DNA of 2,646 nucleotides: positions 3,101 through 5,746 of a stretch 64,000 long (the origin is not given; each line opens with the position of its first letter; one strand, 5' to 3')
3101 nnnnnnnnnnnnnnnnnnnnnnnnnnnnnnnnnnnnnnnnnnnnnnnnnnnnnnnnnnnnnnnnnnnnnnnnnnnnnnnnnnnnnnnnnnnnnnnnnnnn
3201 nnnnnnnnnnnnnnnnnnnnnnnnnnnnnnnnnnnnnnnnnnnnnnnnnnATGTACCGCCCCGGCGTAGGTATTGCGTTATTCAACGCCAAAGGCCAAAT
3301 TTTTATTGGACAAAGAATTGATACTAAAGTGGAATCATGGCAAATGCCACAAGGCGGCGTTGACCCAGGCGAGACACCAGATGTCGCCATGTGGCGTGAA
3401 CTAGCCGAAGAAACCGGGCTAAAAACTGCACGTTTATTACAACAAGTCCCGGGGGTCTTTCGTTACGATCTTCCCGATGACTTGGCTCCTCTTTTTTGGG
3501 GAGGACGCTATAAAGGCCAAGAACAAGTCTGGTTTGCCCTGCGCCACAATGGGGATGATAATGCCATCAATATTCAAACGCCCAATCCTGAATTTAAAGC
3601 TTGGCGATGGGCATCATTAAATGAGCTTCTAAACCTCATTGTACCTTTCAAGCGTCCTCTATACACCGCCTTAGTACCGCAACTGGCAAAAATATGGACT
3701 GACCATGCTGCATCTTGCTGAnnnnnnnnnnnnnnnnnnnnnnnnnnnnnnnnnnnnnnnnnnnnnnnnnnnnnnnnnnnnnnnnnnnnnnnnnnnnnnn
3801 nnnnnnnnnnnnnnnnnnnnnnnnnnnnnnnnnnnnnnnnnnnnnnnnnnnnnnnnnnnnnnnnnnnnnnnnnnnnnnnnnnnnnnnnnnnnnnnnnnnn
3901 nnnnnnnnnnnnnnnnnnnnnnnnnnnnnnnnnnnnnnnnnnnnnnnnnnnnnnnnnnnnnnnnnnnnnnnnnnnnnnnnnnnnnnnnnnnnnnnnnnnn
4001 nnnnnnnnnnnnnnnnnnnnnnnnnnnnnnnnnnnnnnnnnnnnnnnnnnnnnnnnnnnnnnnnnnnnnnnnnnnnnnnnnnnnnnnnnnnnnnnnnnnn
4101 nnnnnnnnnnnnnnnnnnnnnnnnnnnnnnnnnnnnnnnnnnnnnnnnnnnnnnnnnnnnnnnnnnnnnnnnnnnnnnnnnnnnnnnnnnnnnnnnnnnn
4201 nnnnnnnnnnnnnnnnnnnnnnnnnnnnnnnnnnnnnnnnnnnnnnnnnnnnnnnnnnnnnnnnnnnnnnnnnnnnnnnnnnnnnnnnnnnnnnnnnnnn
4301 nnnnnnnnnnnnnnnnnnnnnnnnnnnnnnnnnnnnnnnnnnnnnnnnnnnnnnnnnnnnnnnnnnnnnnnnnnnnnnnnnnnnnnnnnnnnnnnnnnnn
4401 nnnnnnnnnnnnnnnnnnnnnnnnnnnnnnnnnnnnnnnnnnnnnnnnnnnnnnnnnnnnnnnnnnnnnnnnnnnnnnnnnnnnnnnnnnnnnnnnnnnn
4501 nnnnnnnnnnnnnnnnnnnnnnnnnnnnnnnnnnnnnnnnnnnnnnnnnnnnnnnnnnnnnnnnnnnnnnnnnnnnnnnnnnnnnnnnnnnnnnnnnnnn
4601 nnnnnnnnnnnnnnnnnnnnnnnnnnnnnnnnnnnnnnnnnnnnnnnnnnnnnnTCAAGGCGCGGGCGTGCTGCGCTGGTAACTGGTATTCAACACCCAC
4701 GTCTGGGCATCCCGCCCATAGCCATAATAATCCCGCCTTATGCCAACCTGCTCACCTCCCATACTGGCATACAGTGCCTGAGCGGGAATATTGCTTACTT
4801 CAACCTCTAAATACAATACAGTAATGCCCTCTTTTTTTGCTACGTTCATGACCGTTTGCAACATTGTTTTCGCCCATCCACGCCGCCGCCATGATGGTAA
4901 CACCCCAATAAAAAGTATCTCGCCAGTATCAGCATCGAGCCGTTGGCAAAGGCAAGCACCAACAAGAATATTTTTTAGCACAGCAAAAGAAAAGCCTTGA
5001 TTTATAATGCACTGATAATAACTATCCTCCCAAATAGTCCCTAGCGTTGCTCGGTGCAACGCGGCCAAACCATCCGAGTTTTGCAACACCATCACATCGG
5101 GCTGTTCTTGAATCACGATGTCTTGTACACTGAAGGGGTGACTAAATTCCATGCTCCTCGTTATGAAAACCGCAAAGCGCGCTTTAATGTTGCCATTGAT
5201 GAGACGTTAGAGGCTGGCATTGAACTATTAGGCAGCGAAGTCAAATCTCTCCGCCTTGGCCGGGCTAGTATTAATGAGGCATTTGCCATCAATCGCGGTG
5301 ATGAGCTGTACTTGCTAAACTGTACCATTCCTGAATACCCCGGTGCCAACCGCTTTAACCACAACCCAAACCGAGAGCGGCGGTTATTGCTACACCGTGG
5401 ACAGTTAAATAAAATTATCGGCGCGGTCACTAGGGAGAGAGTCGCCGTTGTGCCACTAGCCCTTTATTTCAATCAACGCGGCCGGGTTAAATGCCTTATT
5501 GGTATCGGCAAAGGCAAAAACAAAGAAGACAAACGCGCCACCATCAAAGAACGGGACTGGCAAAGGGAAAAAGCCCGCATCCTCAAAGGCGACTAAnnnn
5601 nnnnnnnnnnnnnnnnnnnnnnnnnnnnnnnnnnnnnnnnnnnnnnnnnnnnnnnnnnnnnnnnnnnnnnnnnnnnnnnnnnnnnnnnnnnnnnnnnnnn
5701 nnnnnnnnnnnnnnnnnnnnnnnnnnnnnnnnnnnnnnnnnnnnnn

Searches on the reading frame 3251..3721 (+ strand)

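Call 14: search_protein_families(library=pfam, proteins=[window:3251-3721:+], max_evalue=0.000001)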
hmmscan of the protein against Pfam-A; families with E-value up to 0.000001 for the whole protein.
window:3251-3721:+ (156 aa): 1 family
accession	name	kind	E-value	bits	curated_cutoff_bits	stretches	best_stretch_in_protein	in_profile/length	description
PF00293.34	NUDIX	-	4.2e-24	85.5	21.1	1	1-139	1-132/134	NUDIX domain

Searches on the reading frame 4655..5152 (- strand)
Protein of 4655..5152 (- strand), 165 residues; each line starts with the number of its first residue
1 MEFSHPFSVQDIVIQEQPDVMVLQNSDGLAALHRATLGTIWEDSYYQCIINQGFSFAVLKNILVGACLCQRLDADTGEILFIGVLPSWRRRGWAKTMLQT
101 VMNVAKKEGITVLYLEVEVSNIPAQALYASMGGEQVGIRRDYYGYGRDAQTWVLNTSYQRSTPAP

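Call 14: search_protein_families(library=pfam, proteins=[window:4655-5152:-], max_evalue=0.000001)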
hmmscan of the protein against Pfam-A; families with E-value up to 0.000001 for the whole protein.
window:4655-5152:- (165 aa): 3 families
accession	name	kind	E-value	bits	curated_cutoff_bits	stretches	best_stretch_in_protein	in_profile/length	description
PF00583.31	Acetyltransf_1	-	5.6e-17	62.5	20.7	1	36-132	11-115/116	Acetyltransferase (GNAT) family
PF13508.13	Acetyltransf_7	-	4.8e-09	36.9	27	1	59-132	8-81/84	Acetyltransferase (GNAT) domain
PF08445.16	FR47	-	2.7e-07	30.9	22.1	1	66-136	11-80/86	FR47-like protein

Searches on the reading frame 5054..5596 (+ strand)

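Call 14: search_protein_families(library=pfam, proteins=[window:5054-5596:+], max_evalue=0.000001)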
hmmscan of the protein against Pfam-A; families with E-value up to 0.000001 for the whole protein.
window:5054-5596:+ (180 aa): 1 family
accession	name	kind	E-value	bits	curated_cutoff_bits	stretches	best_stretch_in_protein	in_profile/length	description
PF01668.23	SmpB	-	3.4e-50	170.2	27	1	38-178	3-142/143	SmpB protein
